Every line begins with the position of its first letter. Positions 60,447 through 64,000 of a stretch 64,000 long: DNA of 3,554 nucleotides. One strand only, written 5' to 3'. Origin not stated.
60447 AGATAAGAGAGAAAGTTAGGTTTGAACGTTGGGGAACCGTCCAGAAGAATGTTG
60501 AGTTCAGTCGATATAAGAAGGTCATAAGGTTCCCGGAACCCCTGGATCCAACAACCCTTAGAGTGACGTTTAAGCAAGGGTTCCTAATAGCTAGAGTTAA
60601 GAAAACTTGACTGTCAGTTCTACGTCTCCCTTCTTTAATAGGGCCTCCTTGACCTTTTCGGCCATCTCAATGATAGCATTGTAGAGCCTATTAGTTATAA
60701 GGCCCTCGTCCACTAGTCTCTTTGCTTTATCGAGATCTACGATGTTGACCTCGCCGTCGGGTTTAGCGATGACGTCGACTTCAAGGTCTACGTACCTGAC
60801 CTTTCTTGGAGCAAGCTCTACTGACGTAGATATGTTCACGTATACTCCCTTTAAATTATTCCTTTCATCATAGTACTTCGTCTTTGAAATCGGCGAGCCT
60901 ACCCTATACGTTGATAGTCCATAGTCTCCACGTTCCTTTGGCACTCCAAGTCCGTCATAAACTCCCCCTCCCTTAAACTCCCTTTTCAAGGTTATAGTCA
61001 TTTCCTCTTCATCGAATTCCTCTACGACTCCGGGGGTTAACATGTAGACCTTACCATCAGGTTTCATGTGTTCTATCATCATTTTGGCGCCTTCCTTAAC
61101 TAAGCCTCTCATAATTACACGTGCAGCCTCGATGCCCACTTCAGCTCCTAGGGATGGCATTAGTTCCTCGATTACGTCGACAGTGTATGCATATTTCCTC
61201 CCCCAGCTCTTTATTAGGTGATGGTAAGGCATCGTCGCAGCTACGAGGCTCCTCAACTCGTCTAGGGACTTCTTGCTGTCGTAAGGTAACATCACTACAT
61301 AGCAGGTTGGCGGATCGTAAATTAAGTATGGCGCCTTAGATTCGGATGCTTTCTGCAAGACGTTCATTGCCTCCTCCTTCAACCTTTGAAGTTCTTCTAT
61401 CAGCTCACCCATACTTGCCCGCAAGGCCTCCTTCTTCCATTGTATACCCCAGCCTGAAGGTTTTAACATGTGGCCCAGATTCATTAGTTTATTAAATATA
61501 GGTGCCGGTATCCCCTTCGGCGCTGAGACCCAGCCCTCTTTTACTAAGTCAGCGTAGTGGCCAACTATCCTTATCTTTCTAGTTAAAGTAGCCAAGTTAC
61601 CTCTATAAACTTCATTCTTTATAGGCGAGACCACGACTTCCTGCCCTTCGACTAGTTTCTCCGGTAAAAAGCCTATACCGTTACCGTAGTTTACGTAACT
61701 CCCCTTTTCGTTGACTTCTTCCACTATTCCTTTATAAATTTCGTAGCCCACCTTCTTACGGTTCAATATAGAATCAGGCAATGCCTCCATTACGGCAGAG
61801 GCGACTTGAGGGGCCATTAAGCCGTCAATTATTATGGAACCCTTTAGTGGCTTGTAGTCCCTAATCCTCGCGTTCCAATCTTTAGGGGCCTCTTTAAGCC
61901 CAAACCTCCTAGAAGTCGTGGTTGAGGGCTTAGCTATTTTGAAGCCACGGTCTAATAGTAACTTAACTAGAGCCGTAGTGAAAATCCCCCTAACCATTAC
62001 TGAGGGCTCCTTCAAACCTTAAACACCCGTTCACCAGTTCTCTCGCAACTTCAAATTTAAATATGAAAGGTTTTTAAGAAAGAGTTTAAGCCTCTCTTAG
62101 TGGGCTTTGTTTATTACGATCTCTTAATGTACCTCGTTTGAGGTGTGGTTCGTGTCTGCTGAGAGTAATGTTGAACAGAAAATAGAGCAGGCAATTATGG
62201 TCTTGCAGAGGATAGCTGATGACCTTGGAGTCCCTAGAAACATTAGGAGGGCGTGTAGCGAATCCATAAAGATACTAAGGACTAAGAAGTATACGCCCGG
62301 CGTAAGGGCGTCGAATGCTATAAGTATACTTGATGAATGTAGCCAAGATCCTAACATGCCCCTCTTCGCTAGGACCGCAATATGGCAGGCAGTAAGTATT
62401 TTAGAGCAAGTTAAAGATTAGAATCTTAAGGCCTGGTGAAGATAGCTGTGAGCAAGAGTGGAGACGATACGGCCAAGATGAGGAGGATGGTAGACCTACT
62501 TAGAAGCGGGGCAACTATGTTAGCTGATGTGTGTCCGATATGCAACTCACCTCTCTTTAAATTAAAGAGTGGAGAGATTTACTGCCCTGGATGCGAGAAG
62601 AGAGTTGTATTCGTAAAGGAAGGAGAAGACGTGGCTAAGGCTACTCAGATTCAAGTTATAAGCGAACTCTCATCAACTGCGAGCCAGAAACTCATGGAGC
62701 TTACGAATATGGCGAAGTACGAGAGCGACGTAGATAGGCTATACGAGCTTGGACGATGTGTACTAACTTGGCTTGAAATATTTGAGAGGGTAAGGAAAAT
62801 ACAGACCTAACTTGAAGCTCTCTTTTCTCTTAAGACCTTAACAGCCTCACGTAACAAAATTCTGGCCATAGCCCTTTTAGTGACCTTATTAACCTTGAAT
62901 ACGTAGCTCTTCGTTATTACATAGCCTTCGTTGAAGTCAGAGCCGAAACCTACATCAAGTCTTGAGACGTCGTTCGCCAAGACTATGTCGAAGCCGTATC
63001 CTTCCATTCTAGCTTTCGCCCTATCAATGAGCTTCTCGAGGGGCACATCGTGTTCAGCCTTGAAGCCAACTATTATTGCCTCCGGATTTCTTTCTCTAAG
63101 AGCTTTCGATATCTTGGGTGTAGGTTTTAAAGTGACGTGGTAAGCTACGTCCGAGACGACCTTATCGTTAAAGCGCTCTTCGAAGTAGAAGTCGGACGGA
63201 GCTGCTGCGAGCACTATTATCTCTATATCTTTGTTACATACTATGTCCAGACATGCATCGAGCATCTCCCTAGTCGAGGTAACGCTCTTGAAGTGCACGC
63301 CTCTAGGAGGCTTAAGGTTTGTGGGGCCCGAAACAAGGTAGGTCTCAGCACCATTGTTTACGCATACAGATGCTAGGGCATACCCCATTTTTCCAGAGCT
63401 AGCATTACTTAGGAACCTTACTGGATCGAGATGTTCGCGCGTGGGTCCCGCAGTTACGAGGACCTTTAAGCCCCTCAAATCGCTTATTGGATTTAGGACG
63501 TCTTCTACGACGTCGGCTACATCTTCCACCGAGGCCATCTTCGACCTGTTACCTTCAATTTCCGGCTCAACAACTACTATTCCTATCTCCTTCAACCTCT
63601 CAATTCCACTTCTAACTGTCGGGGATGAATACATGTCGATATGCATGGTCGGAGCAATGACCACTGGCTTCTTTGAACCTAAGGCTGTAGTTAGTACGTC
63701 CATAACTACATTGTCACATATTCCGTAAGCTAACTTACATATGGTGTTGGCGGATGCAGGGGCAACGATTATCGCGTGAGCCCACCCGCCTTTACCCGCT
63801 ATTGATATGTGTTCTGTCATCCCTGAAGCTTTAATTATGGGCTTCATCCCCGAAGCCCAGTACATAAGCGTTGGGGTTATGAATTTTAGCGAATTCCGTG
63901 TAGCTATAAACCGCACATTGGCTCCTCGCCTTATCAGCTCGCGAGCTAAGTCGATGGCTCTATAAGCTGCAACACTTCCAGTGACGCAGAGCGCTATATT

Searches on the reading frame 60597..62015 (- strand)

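Call 51: search_protein_families(library=pfam, proteins=[window:60597-62015:-], max_evalue=0.00001)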
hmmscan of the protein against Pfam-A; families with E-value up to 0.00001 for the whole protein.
window:60597-62015:- (472 aa): 1 family
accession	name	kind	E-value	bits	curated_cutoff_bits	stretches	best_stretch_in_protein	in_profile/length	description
PF04167.18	DUF402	-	2.9e-16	59.8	23.9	1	364-429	1-66/68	Protein of unknown function (DUF402)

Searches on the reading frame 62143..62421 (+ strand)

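Call 51: search_protein_families(library=pfam, proteins=[window:62143-62421:+], max_evalue=0.00001)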
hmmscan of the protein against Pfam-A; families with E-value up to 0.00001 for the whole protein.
window:62143-62421:+ (92 aa): 1 family
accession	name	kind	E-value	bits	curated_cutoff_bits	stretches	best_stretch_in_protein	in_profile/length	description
PF03685.18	UPF0147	-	5.9e-34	116.4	23.6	1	11-90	2-81/81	Uncharacterised protein family (UPF0147)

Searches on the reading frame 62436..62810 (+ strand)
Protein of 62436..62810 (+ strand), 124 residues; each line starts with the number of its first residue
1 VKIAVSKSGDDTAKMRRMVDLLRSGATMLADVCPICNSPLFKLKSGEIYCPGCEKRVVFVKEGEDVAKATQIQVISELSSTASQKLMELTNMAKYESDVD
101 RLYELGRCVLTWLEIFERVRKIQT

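Call 51: search_protein_families(library=pfam, proteins=[window:62436-62810:+], max_evalue=0.00001)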
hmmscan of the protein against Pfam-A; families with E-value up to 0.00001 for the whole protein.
window:62436-62810:+ (124 aa): 1 family
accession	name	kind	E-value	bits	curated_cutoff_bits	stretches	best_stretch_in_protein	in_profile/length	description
PF06677.18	Auto_anti-p27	-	3.5e-15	56.2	24.1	1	17-54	2-40/40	Sjogren's syndrome/scleroderma autoantigen 1 (Autoantigen p27)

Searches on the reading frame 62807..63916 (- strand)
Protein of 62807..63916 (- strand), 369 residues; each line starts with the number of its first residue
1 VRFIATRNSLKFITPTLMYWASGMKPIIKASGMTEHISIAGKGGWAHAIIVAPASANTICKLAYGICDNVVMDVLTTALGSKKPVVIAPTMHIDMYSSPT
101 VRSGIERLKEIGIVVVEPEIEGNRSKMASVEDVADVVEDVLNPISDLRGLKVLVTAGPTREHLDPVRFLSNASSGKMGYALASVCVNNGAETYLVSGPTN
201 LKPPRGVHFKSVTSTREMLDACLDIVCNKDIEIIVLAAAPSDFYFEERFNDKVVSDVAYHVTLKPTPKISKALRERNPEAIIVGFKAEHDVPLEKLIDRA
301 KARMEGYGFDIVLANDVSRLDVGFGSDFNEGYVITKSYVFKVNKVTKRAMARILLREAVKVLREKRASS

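Call 51: search_protein_families(library=pfam, proteins=[window:62807-63916:-], max_evalue=0.00001)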
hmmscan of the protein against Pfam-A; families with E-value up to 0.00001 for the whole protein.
window:62807-63916:- (369 aa): 2 families
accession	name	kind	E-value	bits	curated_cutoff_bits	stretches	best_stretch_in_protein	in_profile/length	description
PF04127.22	DFP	-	5.7e-54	183.2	22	1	147-334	1-186/186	DNA/pantothenate metabolism flavoprotein C-terminal domain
PF02441.25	Flavoprotein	-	1.4e-19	70.7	22.7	1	2-140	31-161/162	Flavoprotein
